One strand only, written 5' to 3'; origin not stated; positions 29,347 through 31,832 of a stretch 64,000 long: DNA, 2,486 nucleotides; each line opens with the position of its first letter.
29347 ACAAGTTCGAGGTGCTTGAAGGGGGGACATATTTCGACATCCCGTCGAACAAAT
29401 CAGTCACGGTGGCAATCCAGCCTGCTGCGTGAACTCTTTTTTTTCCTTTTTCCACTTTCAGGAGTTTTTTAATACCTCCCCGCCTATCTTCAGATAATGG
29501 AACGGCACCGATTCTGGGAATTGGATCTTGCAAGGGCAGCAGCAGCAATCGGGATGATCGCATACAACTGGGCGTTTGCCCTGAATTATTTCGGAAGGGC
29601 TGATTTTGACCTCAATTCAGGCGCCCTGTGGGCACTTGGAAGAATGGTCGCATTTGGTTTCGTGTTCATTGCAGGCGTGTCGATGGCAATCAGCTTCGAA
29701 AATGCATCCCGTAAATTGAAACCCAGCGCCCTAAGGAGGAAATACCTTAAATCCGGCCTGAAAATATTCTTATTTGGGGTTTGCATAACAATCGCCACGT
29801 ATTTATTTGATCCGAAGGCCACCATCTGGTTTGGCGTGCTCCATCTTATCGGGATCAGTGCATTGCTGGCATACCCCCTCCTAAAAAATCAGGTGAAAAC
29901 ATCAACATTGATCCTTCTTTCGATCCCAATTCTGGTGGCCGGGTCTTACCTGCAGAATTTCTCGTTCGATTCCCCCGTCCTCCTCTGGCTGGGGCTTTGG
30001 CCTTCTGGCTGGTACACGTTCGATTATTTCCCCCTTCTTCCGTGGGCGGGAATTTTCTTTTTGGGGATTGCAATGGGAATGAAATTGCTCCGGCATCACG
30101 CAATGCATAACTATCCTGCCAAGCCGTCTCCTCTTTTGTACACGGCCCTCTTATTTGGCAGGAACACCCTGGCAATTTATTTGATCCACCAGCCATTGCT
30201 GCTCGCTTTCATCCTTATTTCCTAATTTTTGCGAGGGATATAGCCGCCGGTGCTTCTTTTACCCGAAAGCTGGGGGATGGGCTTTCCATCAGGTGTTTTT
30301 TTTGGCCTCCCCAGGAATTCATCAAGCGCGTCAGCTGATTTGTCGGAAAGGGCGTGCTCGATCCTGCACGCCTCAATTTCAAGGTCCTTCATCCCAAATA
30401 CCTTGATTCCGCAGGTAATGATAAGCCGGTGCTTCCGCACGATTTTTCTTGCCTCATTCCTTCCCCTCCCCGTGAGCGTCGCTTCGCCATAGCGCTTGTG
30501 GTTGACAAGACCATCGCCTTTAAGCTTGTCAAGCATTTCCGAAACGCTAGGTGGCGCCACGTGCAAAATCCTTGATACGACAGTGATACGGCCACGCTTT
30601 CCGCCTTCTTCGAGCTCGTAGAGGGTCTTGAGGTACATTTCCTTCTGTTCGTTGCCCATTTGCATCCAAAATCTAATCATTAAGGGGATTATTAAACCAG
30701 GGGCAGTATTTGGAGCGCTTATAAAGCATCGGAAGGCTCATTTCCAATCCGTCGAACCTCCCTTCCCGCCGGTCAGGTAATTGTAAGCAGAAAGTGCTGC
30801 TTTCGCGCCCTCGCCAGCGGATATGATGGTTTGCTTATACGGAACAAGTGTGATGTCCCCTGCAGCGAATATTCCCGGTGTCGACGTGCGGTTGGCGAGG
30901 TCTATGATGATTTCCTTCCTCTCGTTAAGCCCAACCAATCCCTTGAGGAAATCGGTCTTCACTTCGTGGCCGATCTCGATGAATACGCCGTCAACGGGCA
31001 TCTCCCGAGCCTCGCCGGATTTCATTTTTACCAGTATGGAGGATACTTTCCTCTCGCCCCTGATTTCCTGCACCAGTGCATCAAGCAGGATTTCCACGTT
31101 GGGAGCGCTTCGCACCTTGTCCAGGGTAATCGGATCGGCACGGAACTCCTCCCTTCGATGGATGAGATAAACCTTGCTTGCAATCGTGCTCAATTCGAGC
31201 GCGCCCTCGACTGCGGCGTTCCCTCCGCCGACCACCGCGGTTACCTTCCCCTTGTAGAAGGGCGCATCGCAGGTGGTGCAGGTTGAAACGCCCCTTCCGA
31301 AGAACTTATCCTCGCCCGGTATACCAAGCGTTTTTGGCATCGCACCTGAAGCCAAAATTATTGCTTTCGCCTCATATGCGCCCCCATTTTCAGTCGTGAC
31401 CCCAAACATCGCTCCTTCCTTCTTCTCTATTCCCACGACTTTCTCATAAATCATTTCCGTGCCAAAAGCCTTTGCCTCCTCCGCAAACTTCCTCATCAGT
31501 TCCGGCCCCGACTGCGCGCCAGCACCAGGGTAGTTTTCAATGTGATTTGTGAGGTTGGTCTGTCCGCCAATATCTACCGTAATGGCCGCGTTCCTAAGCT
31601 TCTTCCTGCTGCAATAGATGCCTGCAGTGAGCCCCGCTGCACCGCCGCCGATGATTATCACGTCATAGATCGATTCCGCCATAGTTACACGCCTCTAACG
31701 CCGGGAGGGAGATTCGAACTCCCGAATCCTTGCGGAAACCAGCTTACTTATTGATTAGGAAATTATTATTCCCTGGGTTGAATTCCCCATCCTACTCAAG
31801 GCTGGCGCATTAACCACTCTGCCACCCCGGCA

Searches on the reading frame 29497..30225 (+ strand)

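Call 76: search_protein_families(library=pfam, proteins=[window:29497-30225:+], max_evalue=0.0001)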
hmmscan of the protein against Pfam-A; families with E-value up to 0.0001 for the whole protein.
window:29497-30225:+ (242 aa): 1 family
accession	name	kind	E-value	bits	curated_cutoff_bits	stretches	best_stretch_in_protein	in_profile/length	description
PF07786.18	HGSNAT_cat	-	3.8e-58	197.1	22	1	5-233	1-222/222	Heparan-alpha-glucosaminide N-acetyltransferase, catalytic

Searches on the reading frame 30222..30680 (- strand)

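Call 76: search_protein_families(library=pfam, proteins=[window:30222-30680:-], max_evalue=0.0001)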
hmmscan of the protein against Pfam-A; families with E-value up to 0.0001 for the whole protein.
window:30222-30680:- (152 aa): 2 families
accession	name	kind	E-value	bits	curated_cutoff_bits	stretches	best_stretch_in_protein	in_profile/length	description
PF02742.21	Fe_dep_repr_C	-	6.3e-20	71.4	27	1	70-137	1-70/70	Iron dependent repressor, metal binding and dimerisation domain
PF01325.25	Fe_dep_repress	-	6.9e-16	58.7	26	1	11-65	4-58/60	Iron dependent repressor, N-terminal DNA binding domain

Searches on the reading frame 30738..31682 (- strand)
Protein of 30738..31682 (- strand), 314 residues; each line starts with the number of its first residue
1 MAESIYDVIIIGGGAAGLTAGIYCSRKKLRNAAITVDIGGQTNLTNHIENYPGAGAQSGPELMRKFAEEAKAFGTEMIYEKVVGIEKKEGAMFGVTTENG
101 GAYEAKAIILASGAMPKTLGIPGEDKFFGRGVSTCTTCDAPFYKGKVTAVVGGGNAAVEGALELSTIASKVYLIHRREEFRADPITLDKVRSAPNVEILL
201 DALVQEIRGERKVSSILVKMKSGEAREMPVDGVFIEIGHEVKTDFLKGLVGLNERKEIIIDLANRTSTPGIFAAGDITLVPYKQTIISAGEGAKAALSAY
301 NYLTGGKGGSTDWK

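Call 12: search_protein_families(library=pfam, proteins=[window:30738-31682:-], max_evalue=0.001)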
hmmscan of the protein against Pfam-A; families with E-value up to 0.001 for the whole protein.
window:30738-31682:- (314 aa): 7 families
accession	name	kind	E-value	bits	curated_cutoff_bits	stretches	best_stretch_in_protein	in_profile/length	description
PF07992.20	Pyr_redox_2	-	1.6e-45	156.2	26.1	1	6-283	1-278/291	Pyridine nucleotide-disulphide oxidoreductase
PF13738.12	Pyr_redox_3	-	4.7e-26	92.2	30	1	79-275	101-305/305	Pyridine nucleotide-disulphide oxidoreductase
PF00070.33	Pyr_redox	-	7.2e-12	46.1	22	1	149-219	3-80/82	Pyridine nucleotide-disulphide oxidoreductase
PF01266.30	DAO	-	1.9e-08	34.7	27.9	1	51-115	140-205/353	FAD dependent oxidoreductase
PF03486.20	HI0933_like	-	1.2e-07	31.8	50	0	60-115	109-165/244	HI0933-like protein Rossmann domain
PF01134.28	GIDA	-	3.7e-06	26.7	22.1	0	76-123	112-159/391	Glucose inhibited division protein A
PF00890.30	FAD_binding_2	-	5e-06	26.4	20.4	1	7-34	1-28/414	FAD binding domain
